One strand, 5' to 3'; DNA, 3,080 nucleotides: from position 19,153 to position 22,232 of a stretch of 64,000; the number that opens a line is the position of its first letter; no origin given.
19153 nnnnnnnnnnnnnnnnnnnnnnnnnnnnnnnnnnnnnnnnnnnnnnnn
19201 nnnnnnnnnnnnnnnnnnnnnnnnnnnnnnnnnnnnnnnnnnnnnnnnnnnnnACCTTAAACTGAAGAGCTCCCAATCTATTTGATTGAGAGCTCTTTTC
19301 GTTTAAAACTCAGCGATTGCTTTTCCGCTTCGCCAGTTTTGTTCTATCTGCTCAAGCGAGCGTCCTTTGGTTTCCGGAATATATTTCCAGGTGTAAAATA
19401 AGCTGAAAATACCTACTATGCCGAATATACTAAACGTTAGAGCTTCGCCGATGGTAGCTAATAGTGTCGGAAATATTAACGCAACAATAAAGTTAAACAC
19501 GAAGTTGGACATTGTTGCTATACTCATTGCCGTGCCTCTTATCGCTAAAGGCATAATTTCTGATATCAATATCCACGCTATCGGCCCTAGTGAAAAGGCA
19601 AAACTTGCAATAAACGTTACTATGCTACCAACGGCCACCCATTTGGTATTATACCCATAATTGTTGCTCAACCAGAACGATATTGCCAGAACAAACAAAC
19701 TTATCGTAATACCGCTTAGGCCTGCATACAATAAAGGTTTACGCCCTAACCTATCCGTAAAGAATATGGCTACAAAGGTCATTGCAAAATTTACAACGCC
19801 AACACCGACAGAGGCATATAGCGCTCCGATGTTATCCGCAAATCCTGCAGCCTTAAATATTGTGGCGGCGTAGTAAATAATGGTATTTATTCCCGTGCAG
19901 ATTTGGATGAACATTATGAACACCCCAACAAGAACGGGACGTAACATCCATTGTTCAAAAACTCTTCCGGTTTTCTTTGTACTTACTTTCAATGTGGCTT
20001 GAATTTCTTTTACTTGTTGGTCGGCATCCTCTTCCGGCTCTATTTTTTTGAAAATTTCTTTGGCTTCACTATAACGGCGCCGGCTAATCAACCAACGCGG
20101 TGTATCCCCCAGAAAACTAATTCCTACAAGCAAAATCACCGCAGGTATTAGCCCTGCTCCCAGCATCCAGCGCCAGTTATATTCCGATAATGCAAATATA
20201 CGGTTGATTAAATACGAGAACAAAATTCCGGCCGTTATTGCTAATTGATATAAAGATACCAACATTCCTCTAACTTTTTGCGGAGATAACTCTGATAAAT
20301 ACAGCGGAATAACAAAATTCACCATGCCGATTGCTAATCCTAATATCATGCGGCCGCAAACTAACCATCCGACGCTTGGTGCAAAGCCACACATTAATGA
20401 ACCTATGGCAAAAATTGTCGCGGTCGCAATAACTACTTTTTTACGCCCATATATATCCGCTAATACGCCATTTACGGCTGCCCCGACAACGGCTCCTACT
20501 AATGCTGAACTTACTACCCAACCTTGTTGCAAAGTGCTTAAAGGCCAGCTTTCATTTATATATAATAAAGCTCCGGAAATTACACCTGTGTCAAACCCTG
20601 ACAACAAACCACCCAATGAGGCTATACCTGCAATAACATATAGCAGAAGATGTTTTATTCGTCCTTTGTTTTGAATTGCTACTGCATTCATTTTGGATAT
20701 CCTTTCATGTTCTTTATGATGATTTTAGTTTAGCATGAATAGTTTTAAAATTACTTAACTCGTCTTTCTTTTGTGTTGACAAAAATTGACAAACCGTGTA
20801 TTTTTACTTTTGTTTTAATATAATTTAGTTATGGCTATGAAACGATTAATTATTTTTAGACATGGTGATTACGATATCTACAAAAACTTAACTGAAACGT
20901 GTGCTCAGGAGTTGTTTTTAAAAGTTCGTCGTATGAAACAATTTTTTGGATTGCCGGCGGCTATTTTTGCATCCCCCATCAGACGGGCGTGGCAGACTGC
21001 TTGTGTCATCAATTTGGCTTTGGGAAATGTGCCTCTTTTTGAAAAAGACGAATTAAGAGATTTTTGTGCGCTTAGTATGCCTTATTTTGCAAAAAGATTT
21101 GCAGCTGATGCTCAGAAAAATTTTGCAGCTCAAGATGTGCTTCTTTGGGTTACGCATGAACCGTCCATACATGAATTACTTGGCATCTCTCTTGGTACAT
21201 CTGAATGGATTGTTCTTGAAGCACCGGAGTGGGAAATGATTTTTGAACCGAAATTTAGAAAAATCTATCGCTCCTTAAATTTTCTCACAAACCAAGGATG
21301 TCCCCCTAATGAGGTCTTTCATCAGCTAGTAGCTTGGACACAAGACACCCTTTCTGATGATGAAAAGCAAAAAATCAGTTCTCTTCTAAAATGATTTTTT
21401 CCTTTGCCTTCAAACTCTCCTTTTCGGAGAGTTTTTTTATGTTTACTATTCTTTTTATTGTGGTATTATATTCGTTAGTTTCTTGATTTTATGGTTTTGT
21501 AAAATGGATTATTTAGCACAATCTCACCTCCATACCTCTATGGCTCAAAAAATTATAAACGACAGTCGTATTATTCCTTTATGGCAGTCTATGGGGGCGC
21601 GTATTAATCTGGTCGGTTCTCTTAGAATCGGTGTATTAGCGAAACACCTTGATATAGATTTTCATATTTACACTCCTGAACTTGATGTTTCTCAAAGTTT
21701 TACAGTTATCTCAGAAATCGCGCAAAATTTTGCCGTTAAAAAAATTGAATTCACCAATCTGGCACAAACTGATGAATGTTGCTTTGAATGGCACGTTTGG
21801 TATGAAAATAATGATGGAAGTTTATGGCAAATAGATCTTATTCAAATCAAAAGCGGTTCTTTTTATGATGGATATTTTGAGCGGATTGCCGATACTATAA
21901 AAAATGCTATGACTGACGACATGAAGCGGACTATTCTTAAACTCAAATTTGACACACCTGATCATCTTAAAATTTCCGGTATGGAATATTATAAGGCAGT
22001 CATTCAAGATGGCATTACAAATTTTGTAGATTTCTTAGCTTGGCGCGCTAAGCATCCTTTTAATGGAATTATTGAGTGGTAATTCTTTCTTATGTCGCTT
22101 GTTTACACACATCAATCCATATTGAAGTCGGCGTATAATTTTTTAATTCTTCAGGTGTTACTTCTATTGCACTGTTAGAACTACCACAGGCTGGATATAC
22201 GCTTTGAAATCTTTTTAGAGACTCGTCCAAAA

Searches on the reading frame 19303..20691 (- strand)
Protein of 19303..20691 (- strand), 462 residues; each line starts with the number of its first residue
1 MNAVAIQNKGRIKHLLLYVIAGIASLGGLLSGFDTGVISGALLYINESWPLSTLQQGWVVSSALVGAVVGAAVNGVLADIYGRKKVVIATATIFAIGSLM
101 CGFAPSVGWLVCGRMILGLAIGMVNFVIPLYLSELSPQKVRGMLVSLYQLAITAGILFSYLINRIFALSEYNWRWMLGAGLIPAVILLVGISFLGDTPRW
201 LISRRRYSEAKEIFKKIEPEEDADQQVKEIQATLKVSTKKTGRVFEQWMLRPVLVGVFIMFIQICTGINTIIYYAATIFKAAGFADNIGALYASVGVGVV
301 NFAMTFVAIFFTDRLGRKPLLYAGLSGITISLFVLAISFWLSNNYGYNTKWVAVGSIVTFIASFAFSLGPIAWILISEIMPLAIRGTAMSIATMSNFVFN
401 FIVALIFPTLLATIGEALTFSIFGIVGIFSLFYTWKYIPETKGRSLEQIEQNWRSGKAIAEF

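Call 55: search_protein_families(library=ncbifam, proteins=[window:19303-20691:-], max_evalue=0.01)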
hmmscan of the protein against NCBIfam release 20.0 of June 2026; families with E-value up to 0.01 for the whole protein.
window:19303-20691:- (462 aa): 39 families (the best 25 are shown)
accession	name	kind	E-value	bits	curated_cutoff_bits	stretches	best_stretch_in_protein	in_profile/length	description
TIGR00879.1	SP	subfamily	2.2e-118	396.1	237.8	1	11-449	49-510/510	sugar porter family MFS transporter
NF052357.1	GlucTporGlcPStph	equivalog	8.2e-115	384.1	750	1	19-456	7-440/445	glucose transporter GlcP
NF007484.0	PRK10077.1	equivalog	2.3e-94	316.9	608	1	14-456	7-475/480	D-xylose transporter XylE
TIGR00895.1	2A0115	subfamily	2.4e-37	128.8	418.55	1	11-349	10-343/398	aromatic acid/H+ symport family MFS transporter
TIGR00898.1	2A0119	subfamily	1.4e-32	113.2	550.75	1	54-448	126-505/506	cation transport protein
NF053517.1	HbztTptrPcaK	equivalog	1.1e-20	74.1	770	1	23-274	23-270/437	4-hydroxybenzoate transporter PcaK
TIGR00891.1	2A0112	subfamily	4.1e-19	68.9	552.9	1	25-387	18-364/405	sialate:H+ symport family MFS transporter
NF008586.0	PRK11551.1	equivalog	9.5e-19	67.6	410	1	23-217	19-213/406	3-(3-hydroxy-phenyl)propionate transporter MhpT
TIGR00893.1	2A0114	subfamily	2.6e-16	59.6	395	1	38-435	13-396/399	D-galactonate transporter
NF003024.0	PRK03893.1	subfamily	4.2e-16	58.8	604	1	24-279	26-263/497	sialate:H+ symport family MFS transporter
TIGR00883.1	2A0106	subfamily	8.6e-15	54.7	443.45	1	60-422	41-390/400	metabolite/H+ symporter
TIGR00880.1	2_A_01_02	superfamily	1.5e-14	54.3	131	2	60-189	5-132/141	multidrug resistance protein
TIGR00887.1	2A0109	equivalog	1.5e-13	50.5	610.3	2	170-451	200-501/502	phosphate:H+ symporter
NF011656.1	PRK15075.1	subfamily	4e-12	45.7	445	1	52-414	46-387/419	tricarballylate/proton symporter TcuC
TIGR00711.1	efflux_EmrB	subfamily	4.1e-11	42.3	230.2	1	24-189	7-171/485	DHA2 family efflux MFS transporter permease subunit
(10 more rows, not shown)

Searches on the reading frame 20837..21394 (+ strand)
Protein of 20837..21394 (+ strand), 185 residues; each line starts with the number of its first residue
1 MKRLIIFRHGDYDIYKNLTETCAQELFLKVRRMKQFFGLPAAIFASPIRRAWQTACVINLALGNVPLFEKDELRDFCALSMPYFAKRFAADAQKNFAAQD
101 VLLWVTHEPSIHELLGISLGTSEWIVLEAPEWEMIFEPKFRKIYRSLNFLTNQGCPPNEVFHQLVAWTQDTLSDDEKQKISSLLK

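Call 55: search_protein_families(library=ncbifam, proteins=[window:20837-21394:+], max_evalue=0.01)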
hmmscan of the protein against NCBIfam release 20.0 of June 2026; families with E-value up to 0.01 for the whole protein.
window:20837-21394:+ (185 aa): 1 family
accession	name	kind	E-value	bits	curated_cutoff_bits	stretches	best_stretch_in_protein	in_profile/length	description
NF038349.1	dPGM_arch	equivalog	0.0023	17.9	225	1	40-68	46-74/194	2,3-diphosphoglycerate-dependent phosphoglycerate mutase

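Call 56: search_protein_families(library=pfam, proteins=[window:20837-21394:+], max_evalue=0.01)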
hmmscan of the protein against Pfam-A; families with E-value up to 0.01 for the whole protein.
window:20837-21394:+ (185 aa): 1 family
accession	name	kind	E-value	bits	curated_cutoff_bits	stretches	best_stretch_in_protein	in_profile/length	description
PF00300.27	His_Phos_1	-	0.00012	22.3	21.7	1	40-77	45-81/194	Histidine phosphatase superfamily (branch 1)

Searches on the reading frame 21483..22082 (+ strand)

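Call 55: search_protein_families(library=ncbifam, proteins=[window:21483-22082:+], max_evalue=0.01)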
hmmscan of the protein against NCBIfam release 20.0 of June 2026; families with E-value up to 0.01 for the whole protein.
window:21483-22082:+ (199 aa): 0 families

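Call 56: search_protein_families(library=pfam, proteins=[window:21483-22082:+], max_evalue=0.01)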
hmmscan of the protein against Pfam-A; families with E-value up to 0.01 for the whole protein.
window:21483-22082:+ (199 aa): 1 family
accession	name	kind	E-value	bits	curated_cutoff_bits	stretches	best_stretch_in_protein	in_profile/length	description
PF01909.29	NTP_transf_2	-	0.0014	19.4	21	1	34-77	12-47/93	Nucleotidyltransferase domain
